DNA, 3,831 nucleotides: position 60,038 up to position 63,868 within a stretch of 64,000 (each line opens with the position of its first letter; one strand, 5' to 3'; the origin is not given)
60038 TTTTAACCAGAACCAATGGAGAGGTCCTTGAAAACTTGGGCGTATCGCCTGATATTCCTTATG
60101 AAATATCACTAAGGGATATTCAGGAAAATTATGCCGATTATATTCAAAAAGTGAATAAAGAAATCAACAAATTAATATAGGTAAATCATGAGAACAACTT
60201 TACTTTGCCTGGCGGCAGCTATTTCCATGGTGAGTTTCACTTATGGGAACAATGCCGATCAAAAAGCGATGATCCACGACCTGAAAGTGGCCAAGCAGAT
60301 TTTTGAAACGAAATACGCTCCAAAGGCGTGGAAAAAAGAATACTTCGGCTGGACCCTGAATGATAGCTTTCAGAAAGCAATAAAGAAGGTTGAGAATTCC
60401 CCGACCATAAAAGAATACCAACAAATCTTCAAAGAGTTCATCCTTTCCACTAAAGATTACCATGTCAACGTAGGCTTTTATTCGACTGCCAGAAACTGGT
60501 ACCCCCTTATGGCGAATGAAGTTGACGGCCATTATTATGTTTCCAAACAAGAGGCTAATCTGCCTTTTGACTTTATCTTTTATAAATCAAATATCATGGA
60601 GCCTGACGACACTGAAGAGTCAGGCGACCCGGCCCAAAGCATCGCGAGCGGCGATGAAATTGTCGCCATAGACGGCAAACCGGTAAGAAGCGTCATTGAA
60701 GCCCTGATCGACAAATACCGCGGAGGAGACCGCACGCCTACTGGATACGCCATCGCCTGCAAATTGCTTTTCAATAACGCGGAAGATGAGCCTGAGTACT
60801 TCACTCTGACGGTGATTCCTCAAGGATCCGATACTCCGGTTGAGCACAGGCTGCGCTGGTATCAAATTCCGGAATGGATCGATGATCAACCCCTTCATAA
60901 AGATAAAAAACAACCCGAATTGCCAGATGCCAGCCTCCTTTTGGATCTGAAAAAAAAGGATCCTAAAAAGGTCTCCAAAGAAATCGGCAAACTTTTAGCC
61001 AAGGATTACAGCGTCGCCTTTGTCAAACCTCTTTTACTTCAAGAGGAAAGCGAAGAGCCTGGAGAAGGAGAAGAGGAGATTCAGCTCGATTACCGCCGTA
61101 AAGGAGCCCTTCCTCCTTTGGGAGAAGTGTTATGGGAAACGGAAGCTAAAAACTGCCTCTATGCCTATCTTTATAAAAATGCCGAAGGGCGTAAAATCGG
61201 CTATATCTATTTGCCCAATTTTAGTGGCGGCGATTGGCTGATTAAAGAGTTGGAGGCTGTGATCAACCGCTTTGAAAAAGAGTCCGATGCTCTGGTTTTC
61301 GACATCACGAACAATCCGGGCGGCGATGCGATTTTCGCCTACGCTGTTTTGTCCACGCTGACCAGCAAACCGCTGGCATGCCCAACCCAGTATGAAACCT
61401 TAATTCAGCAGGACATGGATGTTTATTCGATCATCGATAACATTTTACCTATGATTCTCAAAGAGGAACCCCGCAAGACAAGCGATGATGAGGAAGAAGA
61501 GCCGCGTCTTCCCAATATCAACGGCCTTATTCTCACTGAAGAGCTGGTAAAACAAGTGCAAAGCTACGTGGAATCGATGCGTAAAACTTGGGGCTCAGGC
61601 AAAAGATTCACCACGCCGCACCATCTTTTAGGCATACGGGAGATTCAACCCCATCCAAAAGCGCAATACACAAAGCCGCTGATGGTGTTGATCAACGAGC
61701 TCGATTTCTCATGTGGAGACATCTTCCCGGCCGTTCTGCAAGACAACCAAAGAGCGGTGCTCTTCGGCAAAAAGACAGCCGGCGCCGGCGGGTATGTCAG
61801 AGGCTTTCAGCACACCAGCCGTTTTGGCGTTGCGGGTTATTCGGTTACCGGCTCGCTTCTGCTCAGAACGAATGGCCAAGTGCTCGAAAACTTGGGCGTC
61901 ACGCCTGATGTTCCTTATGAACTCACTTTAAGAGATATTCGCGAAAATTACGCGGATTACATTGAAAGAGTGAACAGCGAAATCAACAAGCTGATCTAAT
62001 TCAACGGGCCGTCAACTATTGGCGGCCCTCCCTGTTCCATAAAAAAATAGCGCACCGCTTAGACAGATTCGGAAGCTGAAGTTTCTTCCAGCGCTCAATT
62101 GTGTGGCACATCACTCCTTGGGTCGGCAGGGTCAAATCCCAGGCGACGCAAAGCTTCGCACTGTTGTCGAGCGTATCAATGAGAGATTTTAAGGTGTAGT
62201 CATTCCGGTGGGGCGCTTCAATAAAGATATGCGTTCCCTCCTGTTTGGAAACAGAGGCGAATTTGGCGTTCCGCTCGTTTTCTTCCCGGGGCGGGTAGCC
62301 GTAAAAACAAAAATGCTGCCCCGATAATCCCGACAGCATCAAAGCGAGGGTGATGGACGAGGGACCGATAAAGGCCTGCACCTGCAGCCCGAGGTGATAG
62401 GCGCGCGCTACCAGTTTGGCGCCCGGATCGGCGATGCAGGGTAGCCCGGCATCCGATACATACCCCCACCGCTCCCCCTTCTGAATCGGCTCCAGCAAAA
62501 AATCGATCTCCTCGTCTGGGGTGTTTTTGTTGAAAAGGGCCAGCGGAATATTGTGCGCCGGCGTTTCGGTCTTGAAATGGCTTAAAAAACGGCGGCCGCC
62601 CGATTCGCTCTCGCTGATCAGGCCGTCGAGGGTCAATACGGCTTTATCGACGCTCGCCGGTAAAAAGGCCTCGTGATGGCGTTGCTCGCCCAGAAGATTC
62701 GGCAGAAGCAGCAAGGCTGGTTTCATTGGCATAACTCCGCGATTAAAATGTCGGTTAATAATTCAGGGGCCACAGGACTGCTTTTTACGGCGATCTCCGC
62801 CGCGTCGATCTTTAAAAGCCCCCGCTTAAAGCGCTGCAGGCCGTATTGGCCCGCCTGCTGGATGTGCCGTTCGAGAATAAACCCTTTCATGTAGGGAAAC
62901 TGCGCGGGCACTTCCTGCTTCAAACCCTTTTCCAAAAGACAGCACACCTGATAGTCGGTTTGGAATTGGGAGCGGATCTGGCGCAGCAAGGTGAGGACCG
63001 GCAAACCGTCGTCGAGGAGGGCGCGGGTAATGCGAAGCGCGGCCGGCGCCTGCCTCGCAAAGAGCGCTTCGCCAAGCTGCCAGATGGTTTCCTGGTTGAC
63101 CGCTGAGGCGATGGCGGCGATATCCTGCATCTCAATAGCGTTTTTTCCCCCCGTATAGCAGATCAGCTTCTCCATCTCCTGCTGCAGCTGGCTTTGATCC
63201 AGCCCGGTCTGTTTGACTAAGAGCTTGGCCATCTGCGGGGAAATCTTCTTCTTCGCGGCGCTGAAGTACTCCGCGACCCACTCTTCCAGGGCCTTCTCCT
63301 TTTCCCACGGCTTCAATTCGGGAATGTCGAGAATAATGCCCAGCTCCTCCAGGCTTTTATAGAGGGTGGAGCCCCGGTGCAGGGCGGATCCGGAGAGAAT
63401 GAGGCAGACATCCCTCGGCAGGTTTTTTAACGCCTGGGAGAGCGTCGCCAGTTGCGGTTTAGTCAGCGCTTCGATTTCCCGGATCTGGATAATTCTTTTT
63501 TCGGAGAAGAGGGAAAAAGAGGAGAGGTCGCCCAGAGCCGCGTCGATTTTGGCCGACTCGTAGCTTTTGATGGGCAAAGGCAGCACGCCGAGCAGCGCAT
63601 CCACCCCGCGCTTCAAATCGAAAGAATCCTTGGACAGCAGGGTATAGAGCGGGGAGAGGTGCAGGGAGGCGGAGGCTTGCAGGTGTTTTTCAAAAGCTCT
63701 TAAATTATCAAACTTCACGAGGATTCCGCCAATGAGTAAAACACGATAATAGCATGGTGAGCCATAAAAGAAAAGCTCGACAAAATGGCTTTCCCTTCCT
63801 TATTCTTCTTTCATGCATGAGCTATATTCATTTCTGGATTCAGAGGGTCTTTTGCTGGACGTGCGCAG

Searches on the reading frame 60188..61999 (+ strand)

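Call 58: search_protein_families(library=pfam, proteins=[window:60188-61999:+], max_evalue=0.00001)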
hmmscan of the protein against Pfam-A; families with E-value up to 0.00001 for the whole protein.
window:60188-61999:+ (603 aa): 1 family
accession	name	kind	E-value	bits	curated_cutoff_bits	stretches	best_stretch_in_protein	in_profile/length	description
PF03572.23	Peptidase_S41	-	2.8e-24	86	24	1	336-576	1-164/165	Peptidase family S41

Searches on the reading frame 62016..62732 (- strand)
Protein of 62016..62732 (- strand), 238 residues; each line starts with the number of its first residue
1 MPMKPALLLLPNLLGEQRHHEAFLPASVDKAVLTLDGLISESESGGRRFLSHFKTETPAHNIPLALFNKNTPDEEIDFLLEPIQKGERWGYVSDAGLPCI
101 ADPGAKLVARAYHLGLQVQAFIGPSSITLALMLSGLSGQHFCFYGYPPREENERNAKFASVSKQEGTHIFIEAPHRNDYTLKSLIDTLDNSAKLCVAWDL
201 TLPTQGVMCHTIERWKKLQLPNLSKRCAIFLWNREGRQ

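Call 58: search_protein_families(library=pfam, proteins=[window:62016-62732:-], max_evalue=0.00001)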
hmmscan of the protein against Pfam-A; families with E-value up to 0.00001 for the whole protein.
window:62016-62732:- (238 aa): 1 family
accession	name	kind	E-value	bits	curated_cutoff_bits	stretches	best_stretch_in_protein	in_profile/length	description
PF00590.25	TP_methylase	-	4.9e-09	36.9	27.8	1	65-208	63-204/212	Tetrapyrrole (Corrin/Porphyrin) Methylases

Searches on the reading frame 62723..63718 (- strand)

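Call 58: search_protein_families(library=pfam, proteins=[window:62723-63718:-], max_evalue=0.00001)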
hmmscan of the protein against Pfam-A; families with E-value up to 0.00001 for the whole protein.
window:62723-63718:- (331 aa): 2 families
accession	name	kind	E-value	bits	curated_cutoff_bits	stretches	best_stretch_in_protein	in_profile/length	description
PF21694.2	DNA_pol3_delta_C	-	6.4e-13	49.2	27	1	210-328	2-120/121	DNA polymerase III delta subunit, C-terminal domain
PF06144.19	DNA_pol3_delta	-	4.7e-07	30.3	21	1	55-129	39-120/124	DNA polymerase III, delta subunit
